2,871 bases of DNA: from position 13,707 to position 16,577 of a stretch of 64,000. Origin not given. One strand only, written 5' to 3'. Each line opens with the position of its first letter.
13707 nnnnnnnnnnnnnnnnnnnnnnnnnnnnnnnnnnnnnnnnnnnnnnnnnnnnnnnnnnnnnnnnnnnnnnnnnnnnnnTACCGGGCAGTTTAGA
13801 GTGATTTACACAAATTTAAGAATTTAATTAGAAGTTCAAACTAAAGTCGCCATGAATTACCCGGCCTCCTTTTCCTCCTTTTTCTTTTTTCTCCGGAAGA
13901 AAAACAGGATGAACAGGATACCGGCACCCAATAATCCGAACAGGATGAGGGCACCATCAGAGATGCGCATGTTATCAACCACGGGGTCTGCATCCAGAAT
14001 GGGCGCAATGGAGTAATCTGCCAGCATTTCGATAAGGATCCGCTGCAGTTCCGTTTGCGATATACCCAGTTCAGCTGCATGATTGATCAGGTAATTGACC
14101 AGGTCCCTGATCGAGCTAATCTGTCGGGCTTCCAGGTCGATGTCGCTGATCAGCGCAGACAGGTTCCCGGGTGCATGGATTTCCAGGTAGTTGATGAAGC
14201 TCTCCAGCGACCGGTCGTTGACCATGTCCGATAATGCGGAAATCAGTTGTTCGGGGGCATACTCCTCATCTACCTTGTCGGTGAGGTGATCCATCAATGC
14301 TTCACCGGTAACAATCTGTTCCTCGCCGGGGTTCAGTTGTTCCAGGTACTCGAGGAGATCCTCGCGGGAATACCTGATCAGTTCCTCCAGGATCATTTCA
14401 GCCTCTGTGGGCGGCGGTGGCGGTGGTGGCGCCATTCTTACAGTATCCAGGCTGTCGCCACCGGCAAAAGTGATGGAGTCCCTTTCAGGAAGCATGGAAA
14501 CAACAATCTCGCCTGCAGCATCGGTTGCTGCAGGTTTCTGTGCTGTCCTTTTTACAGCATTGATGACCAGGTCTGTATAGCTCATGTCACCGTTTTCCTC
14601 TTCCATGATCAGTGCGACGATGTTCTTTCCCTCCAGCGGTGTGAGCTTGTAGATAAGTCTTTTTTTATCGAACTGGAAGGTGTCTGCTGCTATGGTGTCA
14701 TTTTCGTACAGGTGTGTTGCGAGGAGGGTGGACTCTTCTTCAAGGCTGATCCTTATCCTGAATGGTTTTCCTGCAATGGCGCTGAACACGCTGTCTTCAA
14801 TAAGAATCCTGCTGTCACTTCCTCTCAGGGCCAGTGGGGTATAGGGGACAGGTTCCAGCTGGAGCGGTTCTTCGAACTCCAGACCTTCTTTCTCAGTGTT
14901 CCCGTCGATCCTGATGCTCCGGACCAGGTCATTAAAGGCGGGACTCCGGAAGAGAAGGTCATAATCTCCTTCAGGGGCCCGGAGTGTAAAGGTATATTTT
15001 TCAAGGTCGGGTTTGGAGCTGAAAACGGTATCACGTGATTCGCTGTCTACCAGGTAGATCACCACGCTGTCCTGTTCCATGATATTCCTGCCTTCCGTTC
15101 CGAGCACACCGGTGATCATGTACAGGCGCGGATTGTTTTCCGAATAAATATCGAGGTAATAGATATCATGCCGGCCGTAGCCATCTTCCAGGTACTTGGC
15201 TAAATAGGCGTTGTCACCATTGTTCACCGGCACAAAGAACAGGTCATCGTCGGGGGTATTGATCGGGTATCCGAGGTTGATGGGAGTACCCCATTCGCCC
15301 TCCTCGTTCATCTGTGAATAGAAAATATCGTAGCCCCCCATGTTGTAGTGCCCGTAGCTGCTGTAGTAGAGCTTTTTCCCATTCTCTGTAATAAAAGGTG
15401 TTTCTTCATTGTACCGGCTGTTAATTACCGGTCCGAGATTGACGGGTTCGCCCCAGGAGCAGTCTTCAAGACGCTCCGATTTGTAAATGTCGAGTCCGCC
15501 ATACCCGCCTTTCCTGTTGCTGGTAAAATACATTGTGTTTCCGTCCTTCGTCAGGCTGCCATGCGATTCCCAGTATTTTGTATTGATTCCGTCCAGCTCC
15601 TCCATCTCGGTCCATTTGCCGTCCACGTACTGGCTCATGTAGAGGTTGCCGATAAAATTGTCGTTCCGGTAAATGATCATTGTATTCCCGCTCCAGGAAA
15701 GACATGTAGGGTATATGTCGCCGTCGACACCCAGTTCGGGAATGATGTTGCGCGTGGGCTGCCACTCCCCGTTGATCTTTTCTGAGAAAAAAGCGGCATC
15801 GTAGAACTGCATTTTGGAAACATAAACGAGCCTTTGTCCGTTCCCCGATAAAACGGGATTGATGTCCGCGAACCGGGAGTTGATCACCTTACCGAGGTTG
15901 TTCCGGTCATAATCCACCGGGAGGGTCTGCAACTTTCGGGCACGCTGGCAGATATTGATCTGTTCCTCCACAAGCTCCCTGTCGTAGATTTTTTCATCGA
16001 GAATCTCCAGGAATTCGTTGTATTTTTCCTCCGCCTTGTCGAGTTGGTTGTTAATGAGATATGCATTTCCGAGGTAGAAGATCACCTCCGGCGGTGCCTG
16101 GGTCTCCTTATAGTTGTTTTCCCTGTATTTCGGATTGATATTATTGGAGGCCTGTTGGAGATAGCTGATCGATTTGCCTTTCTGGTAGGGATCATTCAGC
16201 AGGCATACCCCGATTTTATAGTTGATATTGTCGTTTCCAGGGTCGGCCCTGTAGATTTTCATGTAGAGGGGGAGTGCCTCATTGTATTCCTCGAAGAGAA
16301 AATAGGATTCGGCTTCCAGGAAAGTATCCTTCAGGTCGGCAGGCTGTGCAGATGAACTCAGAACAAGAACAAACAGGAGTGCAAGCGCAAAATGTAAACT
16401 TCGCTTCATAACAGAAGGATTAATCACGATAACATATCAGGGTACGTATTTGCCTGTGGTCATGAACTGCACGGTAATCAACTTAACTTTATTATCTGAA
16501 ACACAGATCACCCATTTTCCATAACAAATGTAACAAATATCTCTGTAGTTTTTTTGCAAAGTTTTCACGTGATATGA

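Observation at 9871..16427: Three tandem TPR + PD40 paralogs that differ only in their C-terminal module: a CpoB/TolB/Pal-like domain set in single chains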

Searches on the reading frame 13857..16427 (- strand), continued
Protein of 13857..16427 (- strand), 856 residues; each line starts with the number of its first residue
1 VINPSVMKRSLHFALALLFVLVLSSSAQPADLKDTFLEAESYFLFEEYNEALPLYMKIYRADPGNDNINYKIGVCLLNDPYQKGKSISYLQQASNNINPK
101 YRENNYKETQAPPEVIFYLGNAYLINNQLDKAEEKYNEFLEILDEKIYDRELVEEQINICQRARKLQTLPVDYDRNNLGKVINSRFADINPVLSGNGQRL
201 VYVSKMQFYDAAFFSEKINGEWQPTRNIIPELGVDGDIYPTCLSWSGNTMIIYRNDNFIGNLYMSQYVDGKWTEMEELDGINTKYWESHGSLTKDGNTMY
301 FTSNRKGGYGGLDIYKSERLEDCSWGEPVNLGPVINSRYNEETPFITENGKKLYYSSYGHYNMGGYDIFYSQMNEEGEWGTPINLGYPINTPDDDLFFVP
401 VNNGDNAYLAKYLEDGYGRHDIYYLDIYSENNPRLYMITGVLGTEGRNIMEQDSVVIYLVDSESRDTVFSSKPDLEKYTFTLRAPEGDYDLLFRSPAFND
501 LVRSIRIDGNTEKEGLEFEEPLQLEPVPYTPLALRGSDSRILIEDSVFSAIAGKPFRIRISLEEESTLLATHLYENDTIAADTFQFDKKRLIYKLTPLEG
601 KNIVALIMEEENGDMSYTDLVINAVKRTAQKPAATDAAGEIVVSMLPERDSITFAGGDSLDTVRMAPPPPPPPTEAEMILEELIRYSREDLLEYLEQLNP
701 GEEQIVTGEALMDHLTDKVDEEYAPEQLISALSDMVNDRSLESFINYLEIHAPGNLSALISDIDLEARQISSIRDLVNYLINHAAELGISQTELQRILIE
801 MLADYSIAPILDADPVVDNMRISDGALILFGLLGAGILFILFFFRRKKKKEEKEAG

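Call 32: search_protein_families(library=pfam, proteins=[P0044, P0101, P0070, P0096, P0076], max_evalue=1)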
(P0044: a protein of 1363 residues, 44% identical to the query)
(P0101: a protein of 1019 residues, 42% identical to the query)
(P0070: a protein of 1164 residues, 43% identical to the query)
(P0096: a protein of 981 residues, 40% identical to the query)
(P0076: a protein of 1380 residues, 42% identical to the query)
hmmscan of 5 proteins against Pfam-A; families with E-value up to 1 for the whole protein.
P0044 (1363 aa): 12 families
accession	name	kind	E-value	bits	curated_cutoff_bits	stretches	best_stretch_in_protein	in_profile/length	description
PF07676.18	PD40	-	1.2e-11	44.6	20.9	2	275-310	5-38/38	WD40-like Beta Propeller Repeat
PF07719.23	TPR_2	-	1.4e-05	25.2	27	1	106-133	1-28/34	Tetratricopeptide repeat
PF13428.12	TPR_14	-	0.00061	20.7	23.5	0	106-134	1-29/44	Tetratricopeptide repeat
PF13174.12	TPR_6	-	0.0018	19.3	26.3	0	107-134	1-28/33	Tetratricopeptide repeat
PF00515.34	TPR_1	-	0.0049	17.1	27.8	1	106-131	1-26/34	Tetratricopeptide repeat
PF04076.19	BOF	-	0.026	15.1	25.8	1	564-618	31-86/103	Bacterial OB fold (BOF) protein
PF17267.7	DUF5333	-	0.034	14.8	27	0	684-721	40-77/110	Family of unknown function (DUF5333)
PF13180.12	PDZ_2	-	0.066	13.9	27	0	528-574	33-78/80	PDZ domain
PF16193.11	AAA_assoc_2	-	0.09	13.5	34.3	0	850-877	10-37/81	AAA C-terminal domain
PF21960.2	RCF1-5-like_lid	-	0.1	13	27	0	1051-1068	19-36/43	RCF1/5-like, AAA+ ATPase lid domain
PF13181.12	TPR_8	-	0.42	11.4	25.7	0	107-132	2-27/34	Tetratricopeptide repeat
PF08587.17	UBA_2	-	0.42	11.1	23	0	894-911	13-30/45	Ubiquitin associated domain (UBA)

P0101 (1019 aa): 16 families
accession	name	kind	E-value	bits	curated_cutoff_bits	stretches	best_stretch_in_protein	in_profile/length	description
PF07676.18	PD40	-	2e-20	72.6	20.9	3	273-310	2-37/38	WD40-like Beta Propeller Repeat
PF07719.23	TPR_2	-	2e-05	24.8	27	1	107-132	1-26/34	Tetratricopeptide repeat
PF00515.34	TPR_1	-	0.0002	21.5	27.8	1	107-132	1-26/34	Tetratricopeptide repeat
PF13174.12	TPR_6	-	0.00036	21.4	26.3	1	108-134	1-27/33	Tetratricopeptide repeat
PF14559.12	TPR_19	-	0.0013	19.5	25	1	41-71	6-36/68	Tetratricopeptide repeat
PF13428.12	TPR_14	-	0.0014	19.6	23.5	0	107-133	1-27/44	Tetratricopeptide repeat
PF17267.7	DUF5333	-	0.003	18.2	27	0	816-837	41-62/110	Family of unknown function (DUF5333)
PF13620.12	CarboxypepD_reg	-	0.0039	18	32.3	1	433-506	2-74/82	Carboxypeptidase regulatory-like domain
PF22511.2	PBP2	-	0.041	14.1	27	0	732-754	22-44/63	PolB1 Binding Protein 2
PF24899.1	UBA_DHX29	-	0.054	13.7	27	1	949-983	3-37/55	ATP-dependent RNA helicase DHX29, UBA domain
PF23191.1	WH_MCM3_C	-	0.089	13.5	27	0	938-972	27-61/77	MCM3-like, winged helix domain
PF13833.12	EF-hand_8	-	0.089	13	28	1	907-949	21-49/54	EF-hand domain pair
PF13432.12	TPR_16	-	0.092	13.7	32.7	0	108-132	32-56/65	Tetratricopeptide repeat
PF24575.1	TPR_Slam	-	0.092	13.6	35.2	1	21-73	42-94/104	Surface lipoprotein assembly modifier, N-terminal TPR repeats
PF22448.1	RepB_primase_C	-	0.1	12.9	26.1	0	954-971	13-30/54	RepB DNA-primase C-terminal helical domain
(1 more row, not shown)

P0070 (1164 aa): 17 families
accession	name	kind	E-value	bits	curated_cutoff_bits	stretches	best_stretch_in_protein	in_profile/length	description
PF07676.18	PD40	-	5.1e-16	58.6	20.9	2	273-311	2-38/38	WD40-like Beta Propeller Repeat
PF13428.12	TPR_14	-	0.00014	22.6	23.5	1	27-62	2-37/44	Tetratricopeptide repeat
PF13174.12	TPR_6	-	0.0006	20.7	26.3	0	108-135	1-28/33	Tetratricopeptide repeat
PF07719.23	TPR_2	-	0.004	17.6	27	1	108-131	2-25/34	Tetratricopeptide repeat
PF08400.16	phage_tail_N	-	0.025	15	26.6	1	460-493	36-69/134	Prophage tail fibre N-terminal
PF05396.16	Phage_T7_Capsid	-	0.029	15.2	27.1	1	733-828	9-108/188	Phage T7 capsid assembly protein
PF12627.12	PolyA_pol_RNAbd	-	0.046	13.9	22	1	867-898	29-60/64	Probable RNA and SrmB- binding site of polymerase A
PF04352.18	ProQ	-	0.054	13.9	27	1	950-994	30-71/109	ProQ/FINO family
PF23194.1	NOMO_5th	-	0.15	12.9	27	1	448-491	18-61/89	NOMO fifth transthyretin-like domain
PF21566.2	NagA_C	-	0.16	12.4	27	0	741-786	13-58/118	Beta-N-acetylglucosaminidase, C-terminal domain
PF13495.12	Phage_int_SAM_4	-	0.28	12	27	0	659-713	15-69/85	Phage integrase, N-terminal SAM-like domain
PF01906.23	YbjQ_1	-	0.29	12.2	23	0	592-657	5-71/103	Putative heavy-metal-binding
PF24787.1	TEX47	-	0.33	11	25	1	639-699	120-179/192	Testis-expressed protein 47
PF01105.29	EMP24_GP25L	-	0.57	10.6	25.9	0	444-499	33-94/182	emp24/gp25L/p24 family/GOLD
PF17963.7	Big_9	-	0.6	11.5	23.6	1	576-615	47-88/89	Bacterial Ig domain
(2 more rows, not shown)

P0096 (981 aa): 17 families
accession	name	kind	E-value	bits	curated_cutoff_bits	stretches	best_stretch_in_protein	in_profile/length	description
PF07676.18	PD40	-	7.3e-16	58.1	20.9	3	275-310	4-37/38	WD40-like Beta Propeller Repeat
PF17267.7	DUF5333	-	1.1e-06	29.2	27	0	690-719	43-72/110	Family of unknown function (DUF5333)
PF13432.12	TPR_16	-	0.00076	20.3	32.7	0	41-73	12-44/65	Tetratricopeptide repeat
PF14559.12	TPR_19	-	0.0017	19.1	25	1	41-85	6-49/68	Tetratricopeptide repeat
PF22448.1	RepB_primase_C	-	0.0044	17.3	26.1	0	910-926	15-31/54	RepB DNA-primase C-terminal helical domain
PF05396.16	Phage_T7_Capsid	-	0.0062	17.4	27.1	0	876-920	8-54/188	Phage T7 capsid assembly protein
PF09860.14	DUF2087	-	0.009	16.6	22.4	1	686-727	15-55/69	Uncharacterized protein conserved in bacteria (DUF2087)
PF07719.23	TPR_2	-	0.012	16.1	27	1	108-137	2-31/34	Tetratricopeptide repeat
PF07878.17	RHH_5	-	0.024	14.8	26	1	749-767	9-27/43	CopG-like RHH_1 or ribbon-helix-helix domain, RHH_5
PF00627.37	UBA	-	0.028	14.7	22.4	0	762-782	11-31/37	UBA/TS-N domain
PF12324.14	HTH_15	-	0.039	14.5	27.2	0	756-780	38-61/74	Helix-turn-helix domain of alkylmercury lyase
PF00515.34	TPR_1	-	0.077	13.3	27.8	1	108-134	2-28/34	Tetratricopeptide repeat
PF22794.1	jr-ZPR1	-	0.1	13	27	1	891-940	29-76/125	ZPR1 jelly-roll domain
PF13428.12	TPR_14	-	0.13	13.4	23.5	0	109-135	3-29/44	Tetratricopeptide repeat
PF13174.12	TPR_6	-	0.14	13.3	26.3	0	108-135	1-28/33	Tetratricopeptide repeat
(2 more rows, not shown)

P0076 (1380 aa): 21 families
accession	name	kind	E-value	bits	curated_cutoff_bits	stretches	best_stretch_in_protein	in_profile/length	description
PF07676.18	PD40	-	1.9e-18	66.4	20.9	3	346-384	2-38/38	WD40-like Beta Propeller Repeat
PF13620.12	CarboxypepD_reg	-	4.6e-06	27.3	32.3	1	465-524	14-74/82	Carboxypeptidase regulatory-like domain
PF18712.6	DUF5644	-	2.5e-05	24.6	25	1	1192-1242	41-90/109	Family of unknown function (DUF5644)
PF13428.12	TPR_14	-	4.3e-05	24.2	23.5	0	127-154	2-29/44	Tetratricopeptide repeat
PF13174.12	TPR_6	-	0.00015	22.7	26.3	1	127-155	1-29/33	Tetratricopeptide repeat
PF13431.12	TPR_17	-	0.00016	22.1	24.4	1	127-147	14-34/34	Tetratricopeptide repeat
PF13432.12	TPR_16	-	0.0002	22.2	32.7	0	55-100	7-51/65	Tetratricopeptide repeat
PF07719.23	TPR_2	-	0.0023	18.4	27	1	127-155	2-30/34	Tetratricopeptide repeat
PF13405.12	EF-hand_6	-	0.0023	18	25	0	1281-1307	2-28/30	EF-hand domain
PF20155.4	TMP_3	-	0.0028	17.9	41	0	1143-1166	131-154/192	Tape measure protein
PF14559.12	TPR_19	-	0.0051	17.5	25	1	60-108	6-53/68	Tetratricopeptide repeat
PF22993.4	SAM_EPH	-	0.012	15.8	27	0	1290-1318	23-51/60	Ephrin receptor 1 SAM domain-like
PF00515.34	TPR_1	-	0.013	15.7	27.8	1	127-151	2-26/34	Tetratricopeptide repeat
PF23193.1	NOMO_3rd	-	0.066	13.7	27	1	480-536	58-114/120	NOMO third transthyretin-like domain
PF23194.1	NOMO_5th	-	0.067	14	27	1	464-529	15-80/89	NOMO fifth transthyretin-like domain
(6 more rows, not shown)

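Call 64: search_protein_families(library=pfam, proteins=[L053:8335-9780:+, L002:18033-18674:+], max_evalue=0.01)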
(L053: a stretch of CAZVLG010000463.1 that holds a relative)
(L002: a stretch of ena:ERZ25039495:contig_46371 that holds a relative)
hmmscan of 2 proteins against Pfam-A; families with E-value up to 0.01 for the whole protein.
L053:8335-9780:+ (481 aa): 4 families
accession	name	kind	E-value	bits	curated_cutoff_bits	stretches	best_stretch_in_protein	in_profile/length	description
PF00198.28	2-oxoacid_dh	-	4e-75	252.7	23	1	247-475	3-227/232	2-oxoacid dehydrogenases acyltransferase (catalytic domain)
PF00364.28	Biotin_lipoyl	-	9.2e-20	70.7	22.1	1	3-75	2-73/73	Biotin-requiring enzyme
PF02817.22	E3_binding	-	8.3e-09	36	23.7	1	147-184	2-36/36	e3 binding domain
PF13533.13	Biotin_lipoyl_2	-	2e-06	27.9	29.8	0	50-75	6-31/32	Biotin-lipoyl like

L002:18033-18674:+ (213 aa): 1 family
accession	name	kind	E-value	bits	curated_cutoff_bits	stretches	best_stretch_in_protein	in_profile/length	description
PF05036.18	SPOR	-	8.6e-11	42.5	21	1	51-116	2-75/76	SPOR domain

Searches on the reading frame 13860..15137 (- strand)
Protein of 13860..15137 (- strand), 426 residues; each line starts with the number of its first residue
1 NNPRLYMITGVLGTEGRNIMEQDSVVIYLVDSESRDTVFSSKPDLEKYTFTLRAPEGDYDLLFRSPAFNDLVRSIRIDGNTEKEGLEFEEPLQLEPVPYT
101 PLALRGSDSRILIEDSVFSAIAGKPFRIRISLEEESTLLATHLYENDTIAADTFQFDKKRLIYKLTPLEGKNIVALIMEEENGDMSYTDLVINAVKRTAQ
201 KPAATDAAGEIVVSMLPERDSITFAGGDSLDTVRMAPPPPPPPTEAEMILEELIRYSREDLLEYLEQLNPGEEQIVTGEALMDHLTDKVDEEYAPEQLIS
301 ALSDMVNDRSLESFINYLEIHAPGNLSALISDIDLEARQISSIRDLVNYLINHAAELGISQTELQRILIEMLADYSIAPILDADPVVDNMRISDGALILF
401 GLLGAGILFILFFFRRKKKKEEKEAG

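Call 30: predict_structure(alignment_id=A3)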
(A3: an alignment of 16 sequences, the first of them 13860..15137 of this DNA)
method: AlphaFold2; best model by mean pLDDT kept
length: 426 residues; sequences in the alignment: 16
mean_pLDDT: 77.6   pTM: 0.37
mean pLDDT of the five models: 77.6, 76.2, 76.1, 76.0, 74.8
residues with pLDDT >= 90: 101; 70-90: 243; 50-70: 21; < 50: 61
segments of 3 or more residues with pLDDT < 50: 199-241, 380-396
pLDDT, mean of each block of 10 residues (from residue 1): 83 86 89 88 91 93 89 90 89 86 79 83 88 87 83 80 87 89 86 74 34 26 28 37 76 90 92 84 90 92 87 88 84 87 91 82 89 76 29 48 77 69 53
secondary structure, 60 per line:
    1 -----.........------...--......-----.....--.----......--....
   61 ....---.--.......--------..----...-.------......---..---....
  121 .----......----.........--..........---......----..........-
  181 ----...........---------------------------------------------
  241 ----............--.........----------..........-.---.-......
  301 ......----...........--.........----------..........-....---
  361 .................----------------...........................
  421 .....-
elements in order: E6-14 E26-31 E37-41 E49-54 E57-64 E71-77 E92-94 E103-105 E117-121 E126-131 E136-144 E147-156 E160-165 E170-179 E185-195 H245-256 H259-267 H278-287 H295-306 H311-321 H324-332 H343-352 H354-357 H361-377 H394-425

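Call 32: search_protein_families(library=pfam, proteins=[window:13860-15137:-], max_evalue=1)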
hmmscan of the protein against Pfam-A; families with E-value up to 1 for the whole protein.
window:13860-15137:- (426 aa): 2 families
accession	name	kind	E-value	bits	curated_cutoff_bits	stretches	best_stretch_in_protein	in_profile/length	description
PF19961.5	EAD8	-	0.053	14.7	27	1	296-372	5-78/96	Effector-associated domain 8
PF00746.26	Gram_pos_anchor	-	0.64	10.5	20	0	398-420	21-42/43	LPXTG cell wall anchor motif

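Call 60: search_protein_representatives(alignment_id=A3)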
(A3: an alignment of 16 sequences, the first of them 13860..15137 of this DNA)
Query: 16 sequences, 540 profile positions. Proteins with E-value up to 0.001 (for the whole library): 380; up to 1e-10: 211; up to 1e-30: 105. The best 150 are listed.
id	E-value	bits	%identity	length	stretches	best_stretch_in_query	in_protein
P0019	2.5e-216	736.0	-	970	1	1-536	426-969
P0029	1.4e-205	700.6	-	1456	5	1-412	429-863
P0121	4.4e-197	672.6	-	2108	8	289-486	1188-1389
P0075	7.4e-154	529.9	-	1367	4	1-489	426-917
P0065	2.1e-140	485.5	-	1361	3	1-490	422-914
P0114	7.3e-137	473.8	-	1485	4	3-485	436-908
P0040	1.2e-136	473.1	-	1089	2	1-402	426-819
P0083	3.7e-121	422.0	-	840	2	1-232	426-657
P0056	3.3e-118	412.2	-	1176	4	1-351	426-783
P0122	2.2e-113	396.3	-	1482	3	3-485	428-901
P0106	2.5e-111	389.5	-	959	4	1-197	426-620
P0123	1.6e-109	383.6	-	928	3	1-481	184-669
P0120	3.5e-107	375.8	-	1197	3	1-486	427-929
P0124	3.9e-104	365.8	-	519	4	230-407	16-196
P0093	3.2e-102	359.5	-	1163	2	1-483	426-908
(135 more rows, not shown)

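Call 76: search_solved_structures(query=A3, max_evalue=1)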
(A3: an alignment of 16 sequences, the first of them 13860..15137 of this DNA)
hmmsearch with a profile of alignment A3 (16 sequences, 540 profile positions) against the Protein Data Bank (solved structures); distinct sequences matched with E-value up to 1: 10.
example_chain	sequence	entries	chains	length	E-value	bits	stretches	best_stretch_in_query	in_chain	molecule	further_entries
2w49_0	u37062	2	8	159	0.014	17.3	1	180-302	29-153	TROPONIN C, SKELETAL MUSCLE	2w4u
1ncx_A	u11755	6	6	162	0.015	17.3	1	180-302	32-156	TROPONIN C | Troponin C, skeletal muscle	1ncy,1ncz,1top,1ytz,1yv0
5tnc_A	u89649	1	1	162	0.015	17.2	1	180-302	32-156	TROPONIN-C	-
4tnc_A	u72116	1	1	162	0.019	16.9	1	180-302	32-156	TROPONIN C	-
1tnw_A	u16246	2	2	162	0.031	16.2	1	180-302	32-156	TROPONIN C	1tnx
3f89_A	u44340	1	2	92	0.3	12.9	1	306-385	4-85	NF-kappa-B essential modulator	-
3jsv_C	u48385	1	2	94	0.37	12.7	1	308-386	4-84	NF-kappa-B essential modulator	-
2zvo_B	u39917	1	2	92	0.5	12.2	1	306-385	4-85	NF-kappa-B essential modulator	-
9k5h_A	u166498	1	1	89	0.59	12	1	371-433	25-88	C2-Zn2-HEHE-2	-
3ax3_A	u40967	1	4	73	0.69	11.8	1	376-421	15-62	Mitochondrial import receptor subunit TOM20 homolog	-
